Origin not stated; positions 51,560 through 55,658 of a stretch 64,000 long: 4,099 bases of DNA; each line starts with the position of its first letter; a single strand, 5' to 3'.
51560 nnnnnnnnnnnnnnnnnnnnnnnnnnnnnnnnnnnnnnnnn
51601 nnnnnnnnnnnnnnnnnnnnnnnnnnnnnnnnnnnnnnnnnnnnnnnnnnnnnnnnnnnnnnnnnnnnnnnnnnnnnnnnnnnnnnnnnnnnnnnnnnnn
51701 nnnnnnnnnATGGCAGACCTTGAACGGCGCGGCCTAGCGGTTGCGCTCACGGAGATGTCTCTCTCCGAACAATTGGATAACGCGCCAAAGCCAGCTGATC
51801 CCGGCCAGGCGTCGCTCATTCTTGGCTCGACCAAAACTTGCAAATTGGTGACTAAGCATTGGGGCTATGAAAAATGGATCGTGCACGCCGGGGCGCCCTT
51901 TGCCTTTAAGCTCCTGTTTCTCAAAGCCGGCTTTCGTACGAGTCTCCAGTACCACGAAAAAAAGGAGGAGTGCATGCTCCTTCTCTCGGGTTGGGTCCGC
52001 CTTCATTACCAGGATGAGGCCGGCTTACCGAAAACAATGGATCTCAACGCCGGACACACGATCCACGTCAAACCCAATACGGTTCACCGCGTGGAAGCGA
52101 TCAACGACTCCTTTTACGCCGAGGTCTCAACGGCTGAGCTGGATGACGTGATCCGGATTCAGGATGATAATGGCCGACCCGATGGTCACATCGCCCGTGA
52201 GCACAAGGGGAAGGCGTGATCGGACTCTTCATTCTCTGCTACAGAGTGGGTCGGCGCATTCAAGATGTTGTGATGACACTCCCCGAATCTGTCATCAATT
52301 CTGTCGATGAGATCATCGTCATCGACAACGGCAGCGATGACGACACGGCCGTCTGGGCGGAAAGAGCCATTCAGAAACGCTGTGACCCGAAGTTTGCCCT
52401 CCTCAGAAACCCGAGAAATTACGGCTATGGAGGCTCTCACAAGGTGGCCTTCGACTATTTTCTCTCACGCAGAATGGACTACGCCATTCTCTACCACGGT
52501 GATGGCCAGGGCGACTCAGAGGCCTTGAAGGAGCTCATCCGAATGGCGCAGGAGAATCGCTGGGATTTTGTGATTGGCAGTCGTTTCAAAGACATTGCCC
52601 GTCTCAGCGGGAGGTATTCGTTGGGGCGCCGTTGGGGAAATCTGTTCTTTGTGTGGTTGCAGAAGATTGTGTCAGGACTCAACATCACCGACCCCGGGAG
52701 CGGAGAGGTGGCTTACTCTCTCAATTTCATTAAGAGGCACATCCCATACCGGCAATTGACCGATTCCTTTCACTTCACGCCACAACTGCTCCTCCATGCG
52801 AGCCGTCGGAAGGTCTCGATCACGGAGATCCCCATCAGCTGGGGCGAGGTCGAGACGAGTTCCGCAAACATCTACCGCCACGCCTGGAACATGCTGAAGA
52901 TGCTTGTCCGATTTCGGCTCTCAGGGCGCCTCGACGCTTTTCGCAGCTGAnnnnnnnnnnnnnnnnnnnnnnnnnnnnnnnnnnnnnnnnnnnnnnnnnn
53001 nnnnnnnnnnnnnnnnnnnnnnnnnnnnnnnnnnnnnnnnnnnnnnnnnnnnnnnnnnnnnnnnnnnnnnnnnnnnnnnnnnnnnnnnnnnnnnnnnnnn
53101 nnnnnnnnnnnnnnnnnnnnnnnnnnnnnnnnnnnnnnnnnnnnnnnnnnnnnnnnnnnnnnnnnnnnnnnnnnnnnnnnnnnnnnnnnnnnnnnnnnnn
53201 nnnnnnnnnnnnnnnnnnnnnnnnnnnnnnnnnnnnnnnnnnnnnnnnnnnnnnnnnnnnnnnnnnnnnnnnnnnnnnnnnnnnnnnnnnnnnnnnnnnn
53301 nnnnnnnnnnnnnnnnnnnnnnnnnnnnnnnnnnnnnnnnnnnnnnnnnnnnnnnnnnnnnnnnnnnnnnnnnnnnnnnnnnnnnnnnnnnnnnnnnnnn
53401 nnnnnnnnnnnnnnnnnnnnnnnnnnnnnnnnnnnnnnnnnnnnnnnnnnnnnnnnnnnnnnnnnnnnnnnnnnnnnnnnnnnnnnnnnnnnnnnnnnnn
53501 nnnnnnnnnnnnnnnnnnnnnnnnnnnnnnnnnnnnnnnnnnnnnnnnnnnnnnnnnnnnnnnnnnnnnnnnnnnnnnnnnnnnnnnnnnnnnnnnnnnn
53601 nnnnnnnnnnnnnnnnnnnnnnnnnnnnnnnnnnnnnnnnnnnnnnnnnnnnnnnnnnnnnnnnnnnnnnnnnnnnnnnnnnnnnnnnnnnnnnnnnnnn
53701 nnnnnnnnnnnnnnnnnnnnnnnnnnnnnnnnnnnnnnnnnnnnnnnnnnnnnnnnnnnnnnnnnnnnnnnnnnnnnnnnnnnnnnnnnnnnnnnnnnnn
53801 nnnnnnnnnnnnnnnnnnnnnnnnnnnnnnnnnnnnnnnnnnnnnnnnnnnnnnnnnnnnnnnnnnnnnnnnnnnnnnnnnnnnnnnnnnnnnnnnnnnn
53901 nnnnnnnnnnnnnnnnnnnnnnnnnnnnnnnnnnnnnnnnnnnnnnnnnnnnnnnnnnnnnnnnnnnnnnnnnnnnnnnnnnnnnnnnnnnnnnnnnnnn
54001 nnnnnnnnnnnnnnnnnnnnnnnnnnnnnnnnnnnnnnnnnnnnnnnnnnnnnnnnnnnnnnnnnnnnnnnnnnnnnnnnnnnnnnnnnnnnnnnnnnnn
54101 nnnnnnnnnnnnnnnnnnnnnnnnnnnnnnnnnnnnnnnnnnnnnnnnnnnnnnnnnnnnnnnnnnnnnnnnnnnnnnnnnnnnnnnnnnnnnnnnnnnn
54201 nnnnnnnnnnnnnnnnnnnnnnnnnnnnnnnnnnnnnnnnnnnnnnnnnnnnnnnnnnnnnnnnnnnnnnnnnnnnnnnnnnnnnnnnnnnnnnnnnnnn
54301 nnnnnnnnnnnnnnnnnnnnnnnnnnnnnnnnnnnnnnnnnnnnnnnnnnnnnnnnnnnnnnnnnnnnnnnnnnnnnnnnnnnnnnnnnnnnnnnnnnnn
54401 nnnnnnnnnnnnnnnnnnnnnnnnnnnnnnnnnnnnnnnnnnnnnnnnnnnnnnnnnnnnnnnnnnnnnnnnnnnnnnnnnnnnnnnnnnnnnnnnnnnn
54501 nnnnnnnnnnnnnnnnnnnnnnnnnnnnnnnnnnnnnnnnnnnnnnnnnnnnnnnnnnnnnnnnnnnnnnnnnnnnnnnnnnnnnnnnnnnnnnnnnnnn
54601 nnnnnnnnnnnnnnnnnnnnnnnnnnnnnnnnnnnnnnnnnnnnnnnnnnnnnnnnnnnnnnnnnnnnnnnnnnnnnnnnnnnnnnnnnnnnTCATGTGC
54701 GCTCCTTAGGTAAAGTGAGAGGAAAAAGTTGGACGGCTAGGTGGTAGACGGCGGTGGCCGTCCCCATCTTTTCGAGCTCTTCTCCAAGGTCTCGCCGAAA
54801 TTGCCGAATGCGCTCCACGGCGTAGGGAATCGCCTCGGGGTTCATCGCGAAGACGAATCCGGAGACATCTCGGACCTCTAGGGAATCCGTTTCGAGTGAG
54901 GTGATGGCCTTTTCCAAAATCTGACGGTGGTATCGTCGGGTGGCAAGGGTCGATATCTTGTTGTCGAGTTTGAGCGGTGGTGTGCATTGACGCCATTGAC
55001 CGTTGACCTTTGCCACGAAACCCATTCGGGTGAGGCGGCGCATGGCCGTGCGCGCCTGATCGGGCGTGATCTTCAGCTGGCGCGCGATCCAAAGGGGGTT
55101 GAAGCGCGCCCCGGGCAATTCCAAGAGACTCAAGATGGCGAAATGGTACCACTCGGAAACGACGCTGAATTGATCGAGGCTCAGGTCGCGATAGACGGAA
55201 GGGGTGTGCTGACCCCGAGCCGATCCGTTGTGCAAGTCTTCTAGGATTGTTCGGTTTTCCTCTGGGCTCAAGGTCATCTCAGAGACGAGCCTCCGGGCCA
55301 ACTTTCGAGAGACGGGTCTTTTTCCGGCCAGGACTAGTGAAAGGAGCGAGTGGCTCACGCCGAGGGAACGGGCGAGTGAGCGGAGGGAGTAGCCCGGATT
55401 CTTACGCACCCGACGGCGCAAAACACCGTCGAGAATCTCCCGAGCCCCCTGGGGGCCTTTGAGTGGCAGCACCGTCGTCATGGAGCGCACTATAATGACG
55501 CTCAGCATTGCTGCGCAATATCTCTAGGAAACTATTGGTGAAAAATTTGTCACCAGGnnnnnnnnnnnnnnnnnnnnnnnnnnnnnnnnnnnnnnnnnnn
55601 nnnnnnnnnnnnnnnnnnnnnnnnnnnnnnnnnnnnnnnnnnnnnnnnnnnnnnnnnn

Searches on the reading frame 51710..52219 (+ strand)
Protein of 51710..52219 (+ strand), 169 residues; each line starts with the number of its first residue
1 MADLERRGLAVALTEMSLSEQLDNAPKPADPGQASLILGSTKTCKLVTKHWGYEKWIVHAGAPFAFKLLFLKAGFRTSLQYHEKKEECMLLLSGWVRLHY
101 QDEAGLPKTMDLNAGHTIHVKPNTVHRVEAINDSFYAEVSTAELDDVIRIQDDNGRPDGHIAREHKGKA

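Call 49: search_protein_families(library=pfam, proteins=[window:51710-52219:+], max_evalue=0.001)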
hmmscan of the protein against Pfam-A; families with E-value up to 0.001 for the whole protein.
window:51710-52219:+ (169 aa): 2 families
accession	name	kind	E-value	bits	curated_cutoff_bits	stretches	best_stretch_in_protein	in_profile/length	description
PF07883.17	Cupin_2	-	1.5e-05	25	27.2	1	73-133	7-61/70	Cupin domain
PF01050.24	MannoseP_isomer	-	2.7e-05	24.8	23.6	1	44-131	9-90/116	Mannose-6-phosphate isomerase C-terminal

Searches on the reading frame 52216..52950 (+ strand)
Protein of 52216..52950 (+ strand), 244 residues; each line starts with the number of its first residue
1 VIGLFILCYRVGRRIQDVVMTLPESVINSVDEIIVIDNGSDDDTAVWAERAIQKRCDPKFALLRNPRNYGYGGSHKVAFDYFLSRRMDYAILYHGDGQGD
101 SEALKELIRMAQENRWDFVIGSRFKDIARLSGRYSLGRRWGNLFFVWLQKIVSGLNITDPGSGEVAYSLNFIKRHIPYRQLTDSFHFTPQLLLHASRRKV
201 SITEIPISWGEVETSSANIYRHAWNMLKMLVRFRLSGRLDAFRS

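Call 4: search_protein_families(library=pfam, proteins=[window:52216-52950:+], max_evalue=1)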
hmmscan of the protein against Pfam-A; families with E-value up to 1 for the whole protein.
window:52216-52950:+ (244 aa): 3 families
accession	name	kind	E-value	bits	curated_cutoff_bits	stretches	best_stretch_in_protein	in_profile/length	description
PF00535.33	Glycos_transf_2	-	1.6e-13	51.4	23.3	1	23-129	17-121/168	Glycosyl transferase family 2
PF13641.12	Glyco_tranf_2_3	-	0.0028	18.1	27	1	3-124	4-124/230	Glycosyltransferase like family 2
PF13704.12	Glyco_tranf_2_4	-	0.015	16.2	27.5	1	30-96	19-79/98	Glycosyl transferase family 2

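Call 5: search_protein_families(library=ncbifam, proteins=[window:52216-52950:+], max_evalue=1)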
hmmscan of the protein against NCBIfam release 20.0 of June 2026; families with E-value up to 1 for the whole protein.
window:52216-52950:+ (244 aa): 11 families
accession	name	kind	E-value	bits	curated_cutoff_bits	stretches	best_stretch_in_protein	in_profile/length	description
NF058614.1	PPMAGASynPpgS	equivalog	6e-09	35.7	370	1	5-163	5-153/226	polyprenyl-phospho-N-acetylgalactosaminyl synthase PpgS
TIGR04182.1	glyco_TIGR04182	equivalog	4.7e-07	29.5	325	1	15-213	15-194/293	S-layer glycoprotein N-glycosyltransferase AglJ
NF041391.1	DPhHxTase_Halo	equivalog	6.3e-05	22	375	1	19-212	13-186/213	dolichyl-phosphate hexose transferase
TIGR01556.1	rhamnosyltran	subfamily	0.00021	20.6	200.55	1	22-126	13-114/281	rhamnosyltransferase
TIGR03937.1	PgaC_IcaA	equivalog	0.00022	20.3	422.3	1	2-113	47-152/407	poly-beta-1,6-N-acetyl-D-glucosamine synthase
NF007986.1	PRK10714.1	equivalog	0.00023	20.3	529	1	30-123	38-125/316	undecaprenyl-phosphate 4-deoxy-4-formamido-L-arabinose transferase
NF010496.0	PRK13915.1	equivalog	0.00024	20.3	262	1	15-52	46-85/307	glucosyl-3-phosphoglycerate synthase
NF050113.1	gal_furan_GlfT1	equivalog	0.00056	19.3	330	1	28-117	26-111/290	galactofuranosyltransferase GlfT1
NF047588.1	GlcsyltransPgfSStrep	equivalog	0.0019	17.4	500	1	19-125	23-123/308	glycosyltransferase PgfS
NF045692.1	OglycostaseCruG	equivalog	0.016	14.1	600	1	14-120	55-161/386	2'-O-glycosyltransferase CruG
NF038302.1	EPS_HpsE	equivalog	0.16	10.9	300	1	6-46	7-49/307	hormogonium polysaccharide biosynthesis glycosyltransferase HpsE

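Call 74: search_solved_structures(query=window:52216-52950:+, max_evalue=0.01, show_alignments=2)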
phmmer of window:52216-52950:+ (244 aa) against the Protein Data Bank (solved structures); distinct sequences matched with E-value up to 0.01: 0.

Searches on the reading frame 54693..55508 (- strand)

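Call 49: search_protein_families(library=pfam, proteins=[window:54693-55508:-], max_evalue=0.001)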
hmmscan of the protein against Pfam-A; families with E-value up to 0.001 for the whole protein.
window:54693-55508:- (271 aa): 4 families
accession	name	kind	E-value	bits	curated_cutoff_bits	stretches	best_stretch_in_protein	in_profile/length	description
PF14394.12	DUF4423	-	1.4e-41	142.5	30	1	106-264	7-165/165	Domain of unknown function (DUF4423)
PF13560.12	HTH_31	-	1.6e-05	25.6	27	1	32-75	7-51/64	Helix-turn-helix domain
PF13412.12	HTH_24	-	0.00012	22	21.9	0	141-165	23-47/48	Winged helix-turn-helix DNA-binding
PF01381.28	HTH_3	-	0.00014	22.2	23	1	32-84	2-54/55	Helix-turn-helix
